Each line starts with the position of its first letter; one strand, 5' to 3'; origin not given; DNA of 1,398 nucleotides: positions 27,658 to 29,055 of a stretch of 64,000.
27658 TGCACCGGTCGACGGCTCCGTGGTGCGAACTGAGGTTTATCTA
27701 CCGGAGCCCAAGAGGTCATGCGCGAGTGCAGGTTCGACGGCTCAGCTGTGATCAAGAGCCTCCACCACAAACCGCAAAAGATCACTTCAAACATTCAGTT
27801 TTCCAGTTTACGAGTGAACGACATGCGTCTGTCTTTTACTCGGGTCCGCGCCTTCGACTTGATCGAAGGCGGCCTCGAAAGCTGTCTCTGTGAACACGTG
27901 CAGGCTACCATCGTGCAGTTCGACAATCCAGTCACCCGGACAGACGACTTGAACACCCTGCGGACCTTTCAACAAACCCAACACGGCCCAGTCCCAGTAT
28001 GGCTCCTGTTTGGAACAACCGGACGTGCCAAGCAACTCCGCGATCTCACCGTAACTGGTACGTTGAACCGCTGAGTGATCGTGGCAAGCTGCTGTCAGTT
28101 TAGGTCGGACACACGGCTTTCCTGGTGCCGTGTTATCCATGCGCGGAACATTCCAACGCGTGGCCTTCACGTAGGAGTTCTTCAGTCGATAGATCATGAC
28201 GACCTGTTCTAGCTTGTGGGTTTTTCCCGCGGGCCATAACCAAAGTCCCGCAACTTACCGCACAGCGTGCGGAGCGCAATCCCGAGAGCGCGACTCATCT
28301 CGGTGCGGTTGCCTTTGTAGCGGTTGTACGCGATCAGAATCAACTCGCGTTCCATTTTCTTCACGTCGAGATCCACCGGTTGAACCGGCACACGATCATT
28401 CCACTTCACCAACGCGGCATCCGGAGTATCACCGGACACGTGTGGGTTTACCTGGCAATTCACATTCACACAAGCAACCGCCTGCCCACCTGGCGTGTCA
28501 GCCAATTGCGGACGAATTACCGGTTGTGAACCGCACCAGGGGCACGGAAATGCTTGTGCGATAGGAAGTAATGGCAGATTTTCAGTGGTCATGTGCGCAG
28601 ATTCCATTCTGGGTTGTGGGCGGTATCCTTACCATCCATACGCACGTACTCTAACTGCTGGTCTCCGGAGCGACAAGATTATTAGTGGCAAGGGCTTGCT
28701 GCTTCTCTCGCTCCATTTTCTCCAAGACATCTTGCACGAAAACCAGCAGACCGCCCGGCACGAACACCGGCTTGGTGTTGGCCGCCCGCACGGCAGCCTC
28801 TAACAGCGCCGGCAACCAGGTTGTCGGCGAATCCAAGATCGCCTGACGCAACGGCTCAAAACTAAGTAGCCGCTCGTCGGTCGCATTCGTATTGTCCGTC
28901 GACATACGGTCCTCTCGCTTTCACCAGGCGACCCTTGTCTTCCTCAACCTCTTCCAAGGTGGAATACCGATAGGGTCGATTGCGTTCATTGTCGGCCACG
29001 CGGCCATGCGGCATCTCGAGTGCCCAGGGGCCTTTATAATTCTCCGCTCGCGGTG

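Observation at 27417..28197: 390-nt non-coding gap with internal repeats and hairpins next to an AP2-domain-like ORF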

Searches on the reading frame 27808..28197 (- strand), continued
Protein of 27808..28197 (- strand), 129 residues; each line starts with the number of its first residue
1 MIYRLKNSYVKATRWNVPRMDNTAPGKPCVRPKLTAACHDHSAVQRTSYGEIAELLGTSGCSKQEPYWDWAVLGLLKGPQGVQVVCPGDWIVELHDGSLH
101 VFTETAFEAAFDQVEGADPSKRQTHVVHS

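Call 86: search_dna_similar(query=window:27808-28197:-, collection=phages, mode=protein, max_evalue=0.001, max_rows=15)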
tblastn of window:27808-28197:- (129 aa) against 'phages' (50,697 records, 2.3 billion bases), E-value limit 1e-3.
Records with a match: 9; places in all: 9; records where one place covers at least 80% of the query: 7.
Best place of each record, by identity: <60% 9.
By first word of the organism name: Aeromonas 4; Ralstonia 3; Delftia 2.
By host as written in the record: Ralstonia pseudosolanacearum I-15 (MT017) 2; Aeromonas salmonicida 2; Delftia acidovorans 2; Ralstonia pseudosolanacearum I-15 (MT014) 1; Aeromonas hydrophila BIOTECH 10089 1; Aeromonas salmonicida HER1110 1.
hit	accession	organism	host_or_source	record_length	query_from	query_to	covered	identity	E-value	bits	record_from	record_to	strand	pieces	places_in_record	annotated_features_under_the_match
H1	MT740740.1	Ralstonia phage Gervaise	Ralstonia pseudosolanacearum I-15 ...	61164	1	117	91%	41.9%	1e-21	94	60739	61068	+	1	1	none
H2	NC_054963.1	Ralstonia phage Gervaise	Ralstonia pseudosolanacearum I-15 ...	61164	1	117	91%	41.9%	1e-21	94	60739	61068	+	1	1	none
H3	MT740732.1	Ralstonia phage Darius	Ralstonia pseudosolanacearum I-15 ...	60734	1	117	91%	41.9%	1e-21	94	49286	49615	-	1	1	hypothetical protein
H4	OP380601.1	Aeromonas phage avDM6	Aeromonas hydrophila BIOTECH 10089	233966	2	126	97%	34.4%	6e-17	81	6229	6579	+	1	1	hypothetical protein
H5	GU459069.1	Aeromonas phage 65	Aeromonas salmonicida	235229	2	126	97%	34.4%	2e-16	79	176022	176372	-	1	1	conserved hypothetical protein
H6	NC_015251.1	Aeromonas phage 65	Aeromonas salmonicida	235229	2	126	97%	34.4%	2e-16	79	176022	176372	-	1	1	hypothetical protein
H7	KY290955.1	Aeromonas phage 65.2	Aeromonas salmonicida HER1110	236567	2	126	97%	34.4%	2e-16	79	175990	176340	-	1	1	hypothetical protein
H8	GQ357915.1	Delftia phage PhiW-14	Delftia acidovorans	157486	44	92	38%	46.9%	9e-6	49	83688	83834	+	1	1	103: hypothetical protein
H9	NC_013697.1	Delftia phage PhiW-14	Delftia acidovorans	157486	44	92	38%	46.9%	9e-6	49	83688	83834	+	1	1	103: hypothetical protein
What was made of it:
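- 27808..28197 (-): Upstream gene, 129 aa: a PGDYG-related phage hypothetical protein, not AP2. Homologues in Ralstonia, Aeromonas and Delftia phages are all annotated as hypothetical (call 86).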

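Call 88: get_annotated_region(hit=H3, flank=2500)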
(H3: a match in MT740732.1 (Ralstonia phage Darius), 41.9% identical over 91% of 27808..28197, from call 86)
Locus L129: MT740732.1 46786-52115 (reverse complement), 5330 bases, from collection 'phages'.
description: Ralstonia phage Darius, complete genome.
organism: Ralstonia phage Darius (NCBI taxid 2759722)
taxonomy: Viruses; Duplodnaviria; Heunggongvirae; Uroviricota; Caudoviricetes; Gervaisevirus; Gervaisevirus gervaise
host: Ralstonia pseudosolanacearum I-15 (MT014); source: aubergine plant field; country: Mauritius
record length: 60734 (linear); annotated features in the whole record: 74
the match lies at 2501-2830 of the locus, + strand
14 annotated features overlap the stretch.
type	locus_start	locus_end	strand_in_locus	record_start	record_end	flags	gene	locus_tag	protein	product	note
CDS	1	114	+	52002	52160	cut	-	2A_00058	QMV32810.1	hypothetical protein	-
CDS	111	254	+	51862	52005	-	-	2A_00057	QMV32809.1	hypothetical protein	-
CDS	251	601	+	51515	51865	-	-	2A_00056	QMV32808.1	hypothetical protein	-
CDS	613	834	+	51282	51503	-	-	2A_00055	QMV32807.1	hypothetical protein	-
CDS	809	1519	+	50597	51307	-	-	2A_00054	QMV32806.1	hypothetical protein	-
CDS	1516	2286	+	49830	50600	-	-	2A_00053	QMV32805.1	hypothetical protein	-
CDS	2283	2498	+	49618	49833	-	-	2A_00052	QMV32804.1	hypothetical protein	-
CDS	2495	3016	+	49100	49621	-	-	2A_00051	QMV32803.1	hypothetical protein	-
CDS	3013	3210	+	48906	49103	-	-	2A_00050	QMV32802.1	hypothetical protein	-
CDS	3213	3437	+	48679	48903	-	-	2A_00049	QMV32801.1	hypothetical protein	-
CDS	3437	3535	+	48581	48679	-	-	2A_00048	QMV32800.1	hypothetical protein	-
CDS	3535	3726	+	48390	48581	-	-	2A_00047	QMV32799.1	hypothetical protein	-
CDS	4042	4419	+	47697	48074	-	-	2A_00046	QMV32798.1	hypothetical protein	-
CDS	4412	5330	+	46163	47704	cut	-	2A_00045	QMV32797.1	terminase large subunit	-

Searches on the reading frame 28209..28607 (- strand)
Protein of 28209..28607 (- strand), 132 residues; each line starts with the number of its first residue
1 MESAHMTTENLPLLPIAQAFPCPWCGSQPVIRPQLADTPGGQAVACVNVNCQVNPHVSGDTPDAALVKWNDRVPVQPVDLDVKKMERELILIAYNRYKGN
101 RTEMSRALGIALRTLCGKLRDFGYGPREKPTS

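Call 7: search_protein_families(library=pfam, proteins=[window:28209-28607:-], max_evalue=0.1)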
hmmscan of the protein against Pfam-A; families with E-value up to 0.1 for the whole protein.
window:28209-28607:- (132 aa): 4 families
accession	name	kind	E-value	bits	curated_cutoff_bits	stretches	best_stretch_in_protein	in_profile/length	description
PF02954.25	HTH_8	-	1.6e-06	28.2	22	1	84-121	4-41/42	Bacterial regulatory protein, Fis family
PF14354.12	Lar_restr_allev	-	1.9e-06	28.5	28.6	1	21-72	5-57/58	Restriction alleviation protein Lar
PF18024.7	HTH_50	-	4.5e-05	23.5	27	1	82-123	8-48/50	Helix-turn-helix domain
PF07754.17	HVO_2753_ZBP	-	0.076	13.3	33.2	0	17-33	14-30/46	Small zinc finger protein HVO_2753-like, Zn-binding pocket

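Call 8: search_protein_families(library=phrogs, proteins=[window:28209-28607:-], max_evalue=0.1)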
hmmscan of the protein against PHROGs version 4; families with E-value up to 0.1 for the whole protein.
window:28209-28607:- (132 aa): 2 families
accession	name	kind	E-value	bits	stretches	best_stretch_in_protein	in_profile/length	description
phrog_599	-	moron, auxiliary metabolic gene and host takeover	1.8e-05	26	1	11-77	66-131/262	Lar-like restriction alleviation protein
phrog_13024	-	unknown function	0.015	15.9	1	82-123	185-226/233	-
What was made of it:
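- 28209..28607 (-): Gene fusing a Lar-like zinc ribbon to a Fis-type HTH_8 domain, two genes upstream. It is a possible DNA-binding regulator. Pfam HTH_8 at E = 1.6e-6 and Lar_restr_allev at E = 1.9e-6; PHROG 599 (calls 7, 8).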

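Call 76: find_related_loci(query=window:28209-28607:-, collection=viral_contigs, flank=5000)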
Query window:28209-28607:- (132 aa) in viral_contigs; peptide patterns used: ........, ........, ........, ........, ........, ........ (x = any residue, [..] = any of these).
3 stretches matched a pattern, but none encodes a relative of the query by tblastn (E <= 1e-3).

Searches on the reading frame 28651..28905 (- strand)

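Call 7: search_protein_families(library=pfam, proteins=[window:28651-28905:-], max_evalue=0.1)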
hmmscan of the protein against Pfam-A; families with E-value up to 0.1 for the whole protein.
window:28651-28905:- (84 aa): 1 family
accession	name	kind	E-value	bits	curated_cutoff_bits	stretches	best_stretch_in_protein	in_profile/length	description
PF15996.10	PNISR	-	0.035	14.9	27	1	59-74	16-31/178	Arginine/serine-rich protein PNISR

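Call 8: search_protein_families(library=phrogs, proteins=[window:28651-28905:-], max_evalue=0.1)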
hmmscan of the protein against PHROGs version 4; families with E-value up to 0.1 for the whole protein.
window:28651-28905:- (84 aa): 0 families
